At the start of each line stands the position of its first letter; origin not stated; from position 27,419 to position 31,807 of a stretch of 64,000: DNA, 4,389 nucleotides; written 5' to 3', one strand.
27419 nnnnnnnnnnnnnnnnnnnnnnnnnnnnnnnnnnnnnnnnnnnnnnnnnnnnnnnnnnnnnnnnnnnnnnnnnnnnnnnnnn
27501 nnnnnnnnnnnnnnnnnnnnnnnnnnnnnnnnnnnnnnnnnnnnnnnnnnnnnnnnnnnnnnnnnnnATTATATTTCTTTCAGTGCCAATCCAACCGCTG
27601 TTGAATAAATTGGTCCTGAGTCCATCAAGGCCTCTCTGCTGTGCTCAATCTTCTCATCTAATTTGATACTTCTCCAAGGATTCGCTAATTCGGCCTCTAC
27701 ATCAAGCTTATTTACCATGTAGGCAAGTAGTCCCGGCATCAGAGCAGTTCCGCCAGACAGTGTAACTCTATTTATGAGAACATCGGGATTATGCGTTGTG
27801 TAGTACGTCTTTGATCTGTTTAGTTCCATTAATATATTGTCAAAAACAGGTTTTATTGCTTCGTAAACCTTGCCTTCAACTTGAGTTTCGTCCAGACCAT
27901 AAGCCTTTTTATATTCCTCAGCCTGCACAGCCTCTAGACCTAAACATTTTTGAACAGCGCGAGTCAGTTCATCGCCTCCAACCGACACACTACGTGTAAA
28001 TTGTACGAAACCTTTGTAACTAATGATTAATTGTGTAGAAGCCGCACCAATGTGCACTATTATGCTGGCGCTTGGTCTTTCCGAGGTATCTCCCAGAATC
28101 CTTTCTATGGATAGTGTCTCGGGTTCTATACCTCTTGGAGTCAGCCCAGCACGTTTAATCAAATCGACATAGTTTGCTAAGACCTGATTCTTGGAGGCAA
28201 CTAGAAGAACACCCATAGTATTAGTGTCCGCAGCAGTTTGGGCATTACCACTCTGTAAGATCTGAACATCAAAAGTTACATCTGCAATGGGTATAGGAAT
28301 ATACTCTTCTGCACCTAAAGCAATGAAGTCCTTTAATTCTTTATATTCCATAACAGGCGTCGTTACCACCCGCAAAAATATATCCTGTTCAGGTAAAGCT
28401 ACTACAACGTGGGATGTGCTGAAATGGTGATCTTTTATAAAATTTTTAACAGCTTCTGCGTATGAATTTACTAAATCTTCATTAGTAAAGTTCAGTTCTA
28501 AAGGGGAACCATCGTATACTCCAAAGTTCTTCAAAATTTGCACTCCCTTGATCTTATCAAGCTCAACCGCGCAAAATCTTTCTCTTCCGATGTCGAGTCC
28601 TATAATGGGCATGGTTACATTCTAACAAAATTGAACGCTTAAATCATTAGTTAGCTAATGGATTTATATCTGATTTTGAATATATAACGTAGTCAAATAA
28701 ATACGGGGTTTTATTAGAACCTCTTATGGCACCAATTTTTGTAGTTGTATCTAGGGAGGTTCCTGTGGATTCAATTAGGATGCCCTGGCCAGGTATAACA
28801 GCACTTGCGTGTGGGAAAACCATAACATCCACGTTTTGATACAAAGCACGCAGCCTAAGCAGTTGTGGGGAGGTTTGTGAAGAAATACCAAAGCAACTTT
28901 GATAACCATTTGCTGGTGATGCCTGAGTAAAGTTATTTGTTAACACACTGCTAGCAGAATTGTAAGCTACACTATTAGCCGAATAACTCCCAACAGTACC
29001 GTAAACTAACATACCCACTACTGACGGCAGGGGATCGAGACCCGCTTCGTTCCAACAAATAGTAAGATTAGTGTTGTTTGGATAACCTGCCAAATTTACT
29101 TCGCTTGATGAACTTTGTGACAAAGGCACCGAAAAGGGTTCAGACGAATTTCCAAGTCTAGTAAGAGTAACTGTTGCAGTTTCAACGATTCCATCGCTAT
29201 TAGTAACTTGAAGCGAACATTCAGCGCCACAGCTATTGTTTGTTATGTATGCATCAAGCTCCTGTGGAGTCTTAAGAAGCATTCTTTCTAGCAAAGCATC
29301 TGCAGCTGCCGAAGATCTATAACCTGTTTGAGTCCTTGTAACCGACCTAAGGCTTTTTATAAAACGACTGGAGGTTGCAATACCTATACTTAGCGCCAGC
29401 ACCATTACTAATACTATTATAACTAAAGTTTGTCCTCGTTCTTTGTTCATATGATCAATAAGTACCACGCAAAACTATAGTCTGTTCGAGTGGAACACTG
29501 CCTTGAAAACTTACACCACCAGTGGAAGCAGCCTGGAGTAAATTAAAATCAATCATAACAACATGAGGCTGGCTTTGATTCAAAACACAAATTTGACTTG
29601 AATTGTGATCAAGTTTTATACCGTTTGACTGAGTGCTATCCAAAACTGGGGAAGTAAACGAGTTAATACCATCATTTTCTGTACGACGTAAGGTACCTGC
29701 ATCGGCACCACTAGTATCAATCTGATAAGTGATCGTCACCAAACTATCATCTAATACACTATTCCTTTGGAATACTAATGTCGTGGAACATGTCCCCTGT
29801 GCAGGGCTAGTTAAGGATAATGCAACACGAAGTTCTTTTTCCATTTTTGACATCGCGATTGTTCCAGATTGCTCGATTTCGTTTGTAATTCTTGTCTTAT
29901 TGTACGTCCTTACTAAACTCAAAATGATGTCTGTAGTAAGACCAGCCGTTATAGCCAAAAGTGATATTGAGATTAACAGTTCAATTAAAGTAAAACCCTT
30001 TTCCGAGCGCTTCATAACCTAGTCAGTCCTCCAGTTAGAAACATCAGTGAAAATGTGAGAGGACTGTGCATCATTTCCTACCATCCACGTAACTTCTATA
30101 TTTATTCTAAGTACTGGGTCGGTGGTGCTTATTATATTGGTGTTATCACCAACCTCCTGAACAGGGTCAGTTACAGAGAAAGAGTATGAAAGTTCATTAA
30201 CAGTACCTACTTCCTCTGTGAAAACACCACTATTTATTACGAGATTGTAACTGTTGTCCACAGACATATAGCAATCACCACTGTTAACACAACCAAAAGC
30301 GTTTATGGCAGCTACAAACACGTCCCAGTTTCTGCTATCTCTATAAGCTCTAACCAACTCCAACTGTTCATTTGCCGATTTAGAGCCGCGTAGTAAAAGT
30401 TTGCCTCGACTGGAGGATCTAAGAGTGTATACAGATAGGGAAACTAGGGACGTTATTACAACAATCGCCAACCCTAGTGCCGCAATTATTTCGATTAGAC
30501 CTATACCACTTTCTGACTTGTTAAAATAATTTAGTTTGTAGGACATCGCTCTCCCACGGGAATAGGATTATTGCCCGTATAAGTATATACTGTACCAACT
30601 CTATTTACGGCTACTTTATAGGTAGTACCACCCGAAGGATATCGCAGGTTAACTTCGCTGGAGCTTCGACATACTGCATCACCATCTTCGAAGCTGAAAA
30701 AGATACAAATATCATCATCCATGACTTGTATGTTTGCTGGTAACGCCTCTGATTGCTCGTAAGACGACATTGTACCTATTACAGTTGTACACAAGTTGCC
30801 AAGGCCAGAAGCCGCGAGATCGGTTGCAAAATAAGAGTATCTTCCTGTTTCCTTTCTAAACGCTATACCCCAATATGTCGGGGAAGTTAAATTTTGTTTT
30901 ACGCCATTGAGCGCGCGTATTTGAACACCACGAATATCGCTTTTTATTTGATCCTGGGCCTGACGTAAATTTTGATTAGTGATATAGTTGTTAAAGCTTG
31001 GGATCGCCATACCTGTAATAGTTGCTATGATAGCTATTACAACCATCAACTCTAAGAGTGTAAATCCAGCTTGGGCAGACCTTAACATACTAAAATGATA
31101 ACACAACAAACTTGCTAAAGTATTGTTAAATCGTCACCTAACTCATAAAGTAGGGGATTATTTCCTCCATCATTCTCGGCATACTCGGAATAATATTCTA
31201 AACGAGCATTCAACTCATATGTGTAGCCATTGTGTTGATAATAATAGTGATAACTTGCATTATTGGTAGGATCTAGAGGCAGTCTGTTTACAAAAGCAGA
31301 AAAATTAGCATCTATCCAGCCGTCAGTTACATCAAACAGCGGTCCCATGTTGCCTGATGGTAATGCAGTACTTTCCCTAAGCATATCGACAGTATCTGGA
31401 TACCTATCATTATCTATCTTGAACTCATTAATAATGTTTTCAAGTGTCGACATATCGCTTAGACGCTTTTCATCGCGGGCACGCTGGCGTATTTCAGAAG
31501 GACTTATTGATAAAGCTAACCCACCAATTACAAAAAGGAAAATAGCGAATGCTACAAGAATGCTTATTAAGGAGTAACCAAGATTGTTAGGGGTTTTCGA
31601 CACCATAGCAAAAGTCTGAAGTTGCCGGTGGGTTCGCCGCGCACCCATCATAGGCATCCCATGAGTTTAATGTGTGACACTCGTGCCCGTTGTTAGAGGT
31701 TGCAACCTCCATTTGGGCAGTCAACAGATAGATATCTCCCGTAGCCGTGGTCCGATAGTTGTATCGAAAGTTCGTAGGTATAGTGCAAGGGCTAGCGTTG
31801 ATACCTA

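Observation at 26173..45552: About 19 kb dedicated to a type IV pilus (T4P) apparatus: pilM/N/O, seven prepilin-type pilins, two PilX-like proteins, a giant Cys-rich secreted protein, and pilB-pilT-pilC-pilA-pilD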

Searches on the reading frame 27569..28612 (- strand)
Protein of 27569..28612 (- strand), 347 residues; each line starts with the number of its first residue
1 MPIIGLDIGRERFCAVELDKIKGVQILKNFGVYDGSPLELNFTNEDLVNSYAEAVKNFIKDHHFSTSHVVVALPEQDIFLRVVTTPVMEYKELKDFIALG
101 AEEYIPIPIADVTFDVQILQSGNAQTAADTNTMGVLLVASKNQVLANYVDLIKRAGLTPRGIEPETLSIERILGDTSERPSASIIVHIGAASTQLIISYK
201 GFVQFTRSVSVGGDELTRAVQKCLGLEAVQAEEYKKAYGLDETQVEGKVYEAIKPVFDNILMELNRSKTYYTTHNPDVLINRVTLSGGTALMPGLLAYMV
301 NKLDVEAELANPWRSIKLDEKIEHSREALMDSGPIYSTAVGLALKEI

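Call 4: search_protein_families(library=pfam, max_evalue=0.01, proteins=[window:27569-28612:-])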
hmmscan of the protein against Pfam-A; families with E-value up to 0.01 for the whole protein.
window:27569-28612:- (347 aa): 4 families
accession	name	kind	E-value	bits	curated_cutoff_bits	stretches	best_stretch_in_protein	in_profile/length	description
PF11104.14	PilM_2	-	7.5e-41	140.6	27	1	5-346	1-339/340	Type IV pilus assembly protein PilM;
PF14450.12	FtsA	-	1.7e-10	41.8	31.8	1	185-341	2-127/127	Cell division protein FtsA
PF06723.19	MreB_Mbl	-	8.9e-09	35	27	1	178-222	142-186/327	MreB/Mbl protein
PF25216.1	Volactin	-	6.6e-06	26.3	35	1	186-308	171-295/321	Volactin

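Call 39: search_protein_families(library=ncbifam, max_evalue=1, proteins=[window:27569-28612:-])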
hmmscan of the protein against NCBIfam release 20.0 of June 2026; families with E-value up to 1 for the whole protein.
window:27569-28612:- (347 aa): 10 families
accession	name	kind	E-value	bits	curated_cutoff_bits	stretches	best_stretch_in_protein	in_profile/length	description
TIGR01175.1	pilM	subfamily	3.2e-54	184.3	133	1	3-346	5-347/348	type IV pilus assembly protein PilM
NF045709.1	Amuc_1101_fam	equivalog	2e-31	109.5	650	1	4-346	8-349/608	Amuc_1101 family PilM-like pilus complex protein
TIGR01174.1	ftsA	equivalog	4.4e-13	49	175.85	2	135-245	150-260/371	cell division protein FtsA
NF010540.1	PRK13929.1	exception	4.4e-08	32.6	515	2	178-220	147-189/334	rod-share determining protein MreBH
NF010539.0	PRK13927.1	subfamily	7e-07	28.5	293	1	179-222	149-192/339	rod shape-determining protein MreB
TIGR00904.1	mreB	subfamily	3e-06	26.5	365.75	1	179-221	148-190/334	MreB/Mrl family cell shape determining protein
TIGR02529.1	EutJ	subfamily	8.3e-06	25.4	152.1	1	149-295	81-210/239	ethanolamine utilization protein EutJ family protein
NF011660.0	PRK15080.1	equivalog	1.7e-05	24.2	182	1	152-306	117-254/277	ethanolamine utilization protein EutJ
NF007009.0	PRK09472.1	equivalog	0.0045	16.1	409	1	135-241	158-264/420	cell division protein FtsA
TIGR01709.2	typeII_sec_gspL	equivalog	0.077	12.1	65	1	67-167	50-141/392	type II secretion system protein GspL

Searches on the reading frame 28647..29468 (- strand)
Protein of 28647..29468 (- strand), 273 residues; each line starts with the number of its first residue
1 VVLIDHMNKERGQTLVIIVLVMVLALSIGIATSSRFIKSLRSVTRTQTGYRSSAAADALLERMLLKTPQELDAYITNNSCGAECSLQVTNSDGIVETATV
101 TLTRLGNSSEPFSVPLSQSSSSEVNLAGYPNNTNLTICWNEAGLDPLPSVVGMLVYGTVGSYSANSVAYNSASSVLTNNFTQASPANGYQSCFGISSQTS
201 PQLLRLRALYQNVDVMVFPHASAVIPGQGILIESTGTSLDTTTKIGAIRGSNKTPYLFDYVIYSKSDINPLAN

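Call 4: search_protein_families(library=pfam, max_evalue=0.01, proteins=[window:28647-29468:-])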
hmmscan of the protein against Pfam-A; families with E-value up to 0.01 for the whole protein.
window:28647-29468:- (273 aa): 0 families

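Call 6: search_protein_families(library=ncbifam, max_evalue=0.01, proteins=[window:28647-29468:-])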
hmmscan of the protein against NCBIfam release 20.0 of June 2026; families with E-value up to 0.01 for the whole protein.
window:28647-29468:- (273 aa): 0 families

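Call 72: search_solved_structures(query=A8, max_evalue=1)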
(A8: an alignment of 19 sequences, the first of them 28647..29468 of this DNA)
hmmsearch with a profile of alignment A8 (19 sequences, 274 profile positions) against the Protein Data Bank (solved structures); distinct sequences matched with E-value up to 1: 5.
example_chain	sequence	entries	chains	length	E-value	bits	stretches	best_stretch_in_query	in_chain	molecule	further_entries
6m9c_A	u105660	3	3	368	0.35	12.9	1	90-165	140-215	SEDOLISIN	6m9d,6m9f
6m8w_A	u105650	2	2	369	0.35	12.9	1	90-165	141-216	SEDOLISIN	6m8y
1nlu_A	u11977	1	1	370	0.36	12.9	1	90-165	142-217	SEDOLISIN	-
1ga1_A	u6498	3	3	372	0.36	12.9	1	90-165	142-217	SERINE-CARBOXYL PROTEINASE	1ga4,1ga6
8oul_A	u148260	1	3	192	0.61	12.1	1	88-164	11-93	Arf GTPase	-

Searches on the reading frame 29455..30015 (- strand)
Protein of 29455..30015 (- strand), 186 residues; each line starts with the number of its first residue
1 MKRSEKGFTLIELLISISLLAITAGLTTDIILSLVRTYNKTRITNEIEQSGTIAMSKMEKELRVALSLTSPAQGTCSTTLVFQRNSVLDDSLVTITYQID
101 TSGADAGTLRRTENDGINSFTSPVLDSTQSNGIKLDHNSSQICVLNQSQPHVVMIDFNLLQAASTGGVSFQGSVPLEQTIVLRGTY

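Call 4: search_protein_families(library=pfam, max_evalue=0.01, proteins=[window:29455-30015:-])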
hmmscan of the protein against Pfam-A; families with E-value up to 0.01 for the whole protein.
window:29455-30015:- (186 aa): 1 family
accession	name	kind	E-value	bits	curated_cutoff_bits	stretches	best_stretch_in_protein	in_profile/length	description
PF07963.17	N_methyl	-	8e-08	32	21.2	1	3-26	2-25/27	Prokaryotic N-terminal methylation motif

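Call 39: search_protein_families(library=ncbifam, max_evalue=1, proteins=[window:29455-30015:-])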
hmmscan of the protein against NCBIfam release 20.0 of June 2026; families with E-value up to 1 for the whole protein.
window:29455-30015:- (186 aa): 15 families
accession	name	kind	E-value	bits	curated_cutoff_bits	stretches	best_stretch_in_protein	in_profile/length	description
TIGR02532.1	IV_pilin_GFxxxE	domain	3.4e-06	26.6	16.3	1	6-27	2-23/24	prepilin-type N-terminal cleavage/methylation domain-containing protein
NF041002.1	pilin_ComGF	equivalog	1.8e-05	24.9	80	1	5-65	1-59/139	competence type IV pilus minor pilin ComGF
TIGR02599.1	TIGR02599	subfamily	0.00057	19.2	256.5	1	7-63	1-57/361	Verru_Chthon cassette protein C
TIGR01708.2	typeII_sec_gspH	equivalog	0.0011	19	80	1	5-45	1-38/169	type II secretion system minor pseudopilin GspH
TIGR01711.1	gspJ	equivalog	0.0016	18.3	64.85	1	6-75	1-70/192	type II secretion system minor pseudopilin GspJ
NF040982.1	ComGD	equivalog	0.0021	18.5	70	1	5-50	1-46/139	competence type IV pilus minor pilin ComGD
NF007848.0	PRK10557.1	equivalog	0.0037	16.6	120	1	1-66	6-71/192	prepilin peptidase-dependent protein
NF041013.1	T4P_ComGE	equivalog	0.0057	16.7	49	1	6-28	4-26/83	competence type IV pilus minor pilin ComGE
NF038304.1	EPS_HpsC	equivalog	0.011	15.3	200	1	2-65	17-80/318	hormogonium polysaccharide secretion pseudopilin HpsC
NF007862.0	PRK10574.1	equivalog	0.016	15.4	138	1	4-27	3-26/145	prepilin peptidase-dependent pilin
NF007800.0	PRK10506.1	equivalog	0.025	14.4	158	1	3-24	6-27/163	prepilin peptidase-dependent protein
TIGR01707.1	gspI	equivalog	0.027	14.9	44.35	1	7-74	1-62/101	type II secretion system minor pseudopilin GspI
TIGR01710.1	typeII_sec_gspG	equivalog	0.094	12.7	88.85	1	6-48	1-43/134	type II secretion system major pseudopilin GspG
NF040999.1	pilin_ComGC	equivalog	0.3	11.3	75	1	5-57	1-44/84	competence type IV pilus major pilin ComGC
TIGR02523.1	type_IV_pilV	equivalog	0.34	11.4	52.2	0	6-45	2-38/139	type IV pilus modification protein PilV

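Call 69: search_solved_structures(query=A5, max_evalue=1)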
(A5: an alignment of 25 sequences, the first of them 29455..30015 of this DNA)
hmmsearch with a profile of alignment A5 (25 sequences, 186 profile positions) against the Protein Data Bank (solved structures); distinct sequences matched with E-value up to 1: 8.
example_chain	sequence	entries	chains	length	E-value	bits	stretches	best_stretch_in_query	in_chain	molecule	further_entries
7tgg_A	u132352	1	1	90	2.7e-05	27.2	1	7-35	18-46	Geopilin domain 1 protein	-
9egp_A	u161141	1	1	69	4.6e-05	26.5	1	12-35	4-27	Geopilin domain 1 protein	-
9laa_A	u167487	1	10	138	0.00018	24.6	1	11-37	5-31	Type IV pilin protein PilA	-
9lab_B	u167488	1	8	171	0.011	18.7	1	14-33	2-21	MSHA major pilin subunit MshA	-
8pfb_G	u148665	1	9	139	0.13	15.2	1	19-57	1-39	Type IV pilin PilE1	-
2v0x_A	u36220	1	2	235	0.16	15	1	43-115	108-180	LAMINA-ASSOCIATED POLYPEPTIDE 2 ISOFORMS ALPHA/ZETA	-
8tj2_C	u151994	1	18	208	0.75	12.8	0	19-35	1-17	Type IV major pilin protein PilA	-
2m7g_A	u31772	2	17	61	0.9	12.5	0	19-35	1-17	Geopilin domain 1 protein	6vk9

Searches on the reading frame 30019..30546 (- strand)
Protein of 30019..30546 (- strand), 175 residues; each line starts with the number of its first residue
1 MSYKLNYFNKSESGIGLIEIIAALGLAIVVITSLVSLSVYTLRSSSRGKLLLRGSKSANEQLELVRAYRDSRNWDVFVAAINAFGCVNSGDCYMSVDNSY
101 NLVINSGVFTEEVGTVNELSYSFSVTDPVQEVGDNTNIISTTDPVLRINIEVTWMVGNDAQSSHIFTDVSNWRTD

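Call 4: search_protein_families(library=pfam, max_evalue=0.01, proteins=[window:30019-30546:-])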
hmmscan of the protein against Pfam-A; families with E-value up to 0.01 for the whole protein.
window:30019-30546:- (175 aa): 0 families

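Call 6: search_protein_families(library=ncbifam, max_evalue=0.01, proteins=[window:30019-30546:-])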
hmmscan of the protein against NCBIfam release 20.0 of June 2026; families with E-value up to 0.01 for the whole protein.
window:30019-30546:- (175 aa): 1 family
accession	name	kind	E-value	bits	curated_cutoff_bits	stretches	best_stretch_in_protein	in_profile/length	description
NF038304.1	EPS_HpsC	equivalog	0.0074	15.9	200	1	3-47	11-55/318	hormogonium polysaccharide secretion pseudopilin HpsC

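Call 39: search_protein_families(library=ncbifam, max_evalue=1, proteins=[window:30019-30546:-])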
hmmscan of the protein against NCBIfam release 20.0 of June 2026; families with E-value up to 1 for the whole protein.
window:30019-30546:- (175 aa): 1 family
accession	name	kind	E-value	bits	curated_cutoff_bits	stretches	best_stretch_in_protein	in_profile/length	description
NF038304.1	EPS_HpsC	equivalog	0.0074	15.9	200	1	3-47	11-55/318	hormogonium polysaccharide secretion pseudopilin HpsC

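Call 70: search_solved_structures(query=A6, max_evalue=1)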
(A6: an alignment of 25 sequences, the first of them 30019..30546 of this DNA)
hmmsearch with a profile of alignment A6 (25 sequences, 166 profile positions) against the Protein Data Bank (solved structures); distinct sequences matched with E-value up to 1: 0.

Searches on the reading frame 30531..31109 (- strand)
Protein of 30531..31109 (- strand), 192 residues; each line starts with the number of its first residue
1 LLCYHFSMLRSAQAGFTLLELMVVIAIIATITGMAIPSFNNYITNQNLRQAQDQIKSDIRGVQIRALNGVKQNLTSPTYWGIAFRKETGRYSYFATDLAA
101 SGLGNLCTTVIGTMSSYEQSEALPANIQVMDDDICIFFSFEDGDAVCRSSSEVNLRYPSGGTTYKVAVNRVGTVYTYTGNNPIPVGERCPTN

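Call 4: search_protein_families(library=pfam, max_evalue=0.01, proteins=[window:30531-31109:-])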
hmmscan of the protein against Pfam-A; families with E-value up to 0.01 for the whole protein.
window:30531-31109:- (192 aa): 1 family
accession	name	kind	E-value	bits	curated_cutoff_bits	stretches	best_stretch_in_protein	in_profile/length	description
PF07963.17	N_methyl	-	7.1e-08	32.2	21.2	1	10-36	1-27/27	Prokaryotic N-terminal methylation motif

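Call 39: search_protein_families(library=ncbifam, max_evalue=1, proteins=[window:30531-31109:-])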
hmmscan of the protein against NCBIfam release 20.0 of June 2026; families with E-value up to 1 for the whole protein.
window:30531-31109:- (192 aa): 18 families
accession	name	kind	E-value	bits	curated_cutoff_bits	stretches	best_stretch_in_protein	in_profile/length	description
NF007862.0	PRK10574.1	equivalog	9.3e-11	42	138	1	12-72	3-63/145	prepilin peptidase-dependent pilin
TIGR01708.2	typeII_sec_gspH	equivalog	7e-10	39.2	80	1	13-66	1-54/169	type II secretion system minor pseudopilin GspH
TIGR02596.1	TIGR02596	subfamily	1.6e-07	31.6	70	1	16-64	1-49/196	Verru_Chthon cassette protein D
NF041775.1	typeIV_PilA_Myxo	equivalog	3.4e-07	30.5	400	1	11-116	8-95/214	type IV pilin protein PilA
NF007800.0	PRK10506.1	equivalog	4.1e-07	29.9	158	1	11-66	6-61/163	prepilin peptidase-dependent protein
NF041013.1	T4P_ComGE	equivalog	8.6e-07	29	49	1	15-53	5-43/83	competence type IV pilus minor pilin ComGE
TIGR02532.1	IV_pilin_GFxxxE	domain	1.5e-06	27.8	16.3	1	13-36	1-24/24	prepilin-type N-terminal cleavage/methylation domain-containing protein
NF040982.1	ComGD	equivalog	5.8e-06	26.8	70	1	13-68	1-56/139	competence type IV pilus minor pilin ComGD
TIGR01710.1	typeII_sec_gspG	equivalog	6.5e-06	26.2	88.85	1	15-57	2-44/134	type II secretion system major pseudopilin GspG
NF047827.1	T3SSXpsH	equivalog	1.4e-05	24.9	160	1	15-69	2-57/145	type II secretion system protein XpsH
NF040999.1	pilin_ComGC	equivalog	0.0009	19.4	75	1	14-40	2-28/84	competence type IV pilus major pilin ComGC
NF041002.1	pilin_ComGF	equivalog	0.002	18.3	80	1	13-59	1-47/139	competence type IV pilus minor pilin ComGF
TIGR01711.1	gspJ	equivalog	0.0034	17.2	64.85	1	14-55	1-42/192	type II secretion system minor pseudopilin GspJ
TIGR01707.1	gspI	equivalog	0.014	15.9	44.35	1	15-47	1-33/101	type II secretion system minor pseudopilin GspI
NF040590.1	CPBP_Pyro_MrtA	exception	0.18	12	200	1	11-57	57-103/194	CPBP family archaeomyxosortase MrtA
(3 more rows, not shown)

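Call 71: search_solved_structures(query=A7, max_evalue=1)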
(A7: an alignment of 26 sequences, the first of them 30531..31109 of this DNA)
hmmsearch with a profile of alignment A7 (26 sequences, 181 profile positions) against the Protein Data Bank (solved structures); distinct sequences matched with E-value up to 1: 25.
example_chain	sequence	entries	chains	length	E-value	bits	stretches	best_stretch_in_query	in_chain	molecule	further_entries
7tgg_A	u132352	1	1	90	1e-11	48.2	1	6-61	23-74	Geopilin domain 1 protein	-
9egp_A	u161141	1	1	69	1.5e-11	47.7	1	6-49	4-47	Geopilin domain 1 protein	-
9laa_A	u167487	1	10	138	1.5e-10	44.5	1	1-41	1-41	Type IV pilin protein PilA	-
2m7g_A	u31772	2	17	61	1.8e-09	40.9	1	13-65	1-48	Geopilin domain 1 protein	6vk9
3sok_A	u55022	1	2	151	6.1e-09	39.2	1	13-42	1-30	Fimbrial protein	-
8tj2_C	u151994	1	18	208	9.8e-09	38.5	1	13-100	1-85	Type IV major pilin protein PilA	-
6gv9_A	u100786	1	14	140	1.4e-08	38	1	13-46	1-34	Prepilin peptidase-dependent protein D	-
8tob_GA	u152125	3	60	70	1.6e-08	37.8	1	14-50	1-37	Fimbrial protein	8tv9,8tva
1oqw_A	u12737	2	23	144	4.6e-08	36.4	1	13-43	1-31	Fimbrial protein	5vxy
8tum_e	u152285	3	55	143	5.5e-08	36.1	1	13-48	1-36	Type IV major pilin protein PilA | Pilin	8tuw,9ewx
2hi2_A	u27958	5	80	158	8e-07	32.3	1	13-48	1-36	Fimbrial protein | PilA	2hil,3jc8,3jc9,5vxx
1ay2_A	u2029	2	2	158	8.6e-07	32.2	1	13-48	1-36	TYPE 4 PILIN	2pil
5kua_A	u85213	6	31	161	1.1e-06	31.9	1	13-48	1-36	pilin | Neisseria meningitidis PilE variant SB-GATDH | Neisseria meningitidis PilE, SB-DATDH variant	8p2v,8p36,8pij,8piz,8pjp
8p3b_A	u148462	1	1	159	1.6e-06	31.4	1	13-48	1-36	Fimbrial protein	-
8pfb_G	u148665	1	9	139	4.7e-06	29.8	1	13-43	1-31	Type IV pilin PilE1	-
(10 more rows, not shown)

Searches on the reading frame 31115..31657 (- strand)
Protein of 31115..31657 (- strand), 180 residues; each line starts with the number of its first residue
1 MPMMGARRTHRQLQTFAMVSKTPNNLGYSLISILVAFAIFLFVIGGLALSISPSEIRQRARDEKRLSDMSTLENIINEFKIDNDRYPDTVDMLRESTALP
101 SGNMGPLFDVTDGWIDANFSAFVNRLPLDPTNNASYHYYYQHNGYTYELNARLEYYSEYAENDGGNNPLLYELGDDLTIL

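Call 4: search_protein_families(library=pfam, max_evalue=0.01, proteins=[window:31115-31657:-])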
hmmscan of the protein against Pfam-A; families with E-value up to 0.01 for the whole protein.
window:31115-31657:- (180 aa): 2 families
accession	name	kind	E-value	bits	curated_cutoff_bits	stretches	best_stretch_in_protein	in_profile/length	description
PF08334.16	T2SSG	-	3.1e-05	24.4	21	1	58-148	7-86/108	Type II secretion system (T2SS), protein G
PF07963.17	N_methyl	-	0.0021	18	21.2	1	24-47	3-26/27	Prokaryotic N-terminal methylation motif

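Call 39: search_protein_families(library=ncbifam, max_evalue=1, proteins=[window:31115-31657:-])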
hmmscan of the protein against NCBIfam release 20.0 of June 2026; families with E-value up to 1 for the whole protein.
window:31115-31657:- (180 aa): 4 families
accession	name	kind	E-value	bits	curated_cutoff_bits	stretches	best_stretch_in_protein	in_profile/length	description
TIGR01710.1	typeII_sec_gspG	equivalog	1.5e-07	31.5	88.85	1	27-148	2-111/134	type II secretion system major pseudopilin GspG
NF041013.1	T4P_ComGE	equivalog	0.015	15.4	49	1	24-48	2-26/83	competence type IV pilus minor pilin ComGE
TIGR02367.1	PylS_Cterm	equivalog_domain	0.016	14.5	178.15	1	64-119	144-210/242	pyrrolysine--tRNA(Pyl) ligase large subunit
NF041002.1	pilin_ComGF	equivalog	0.19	11.9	80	0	27-52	3-28/139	competence type IV pilus minor pilin ComGF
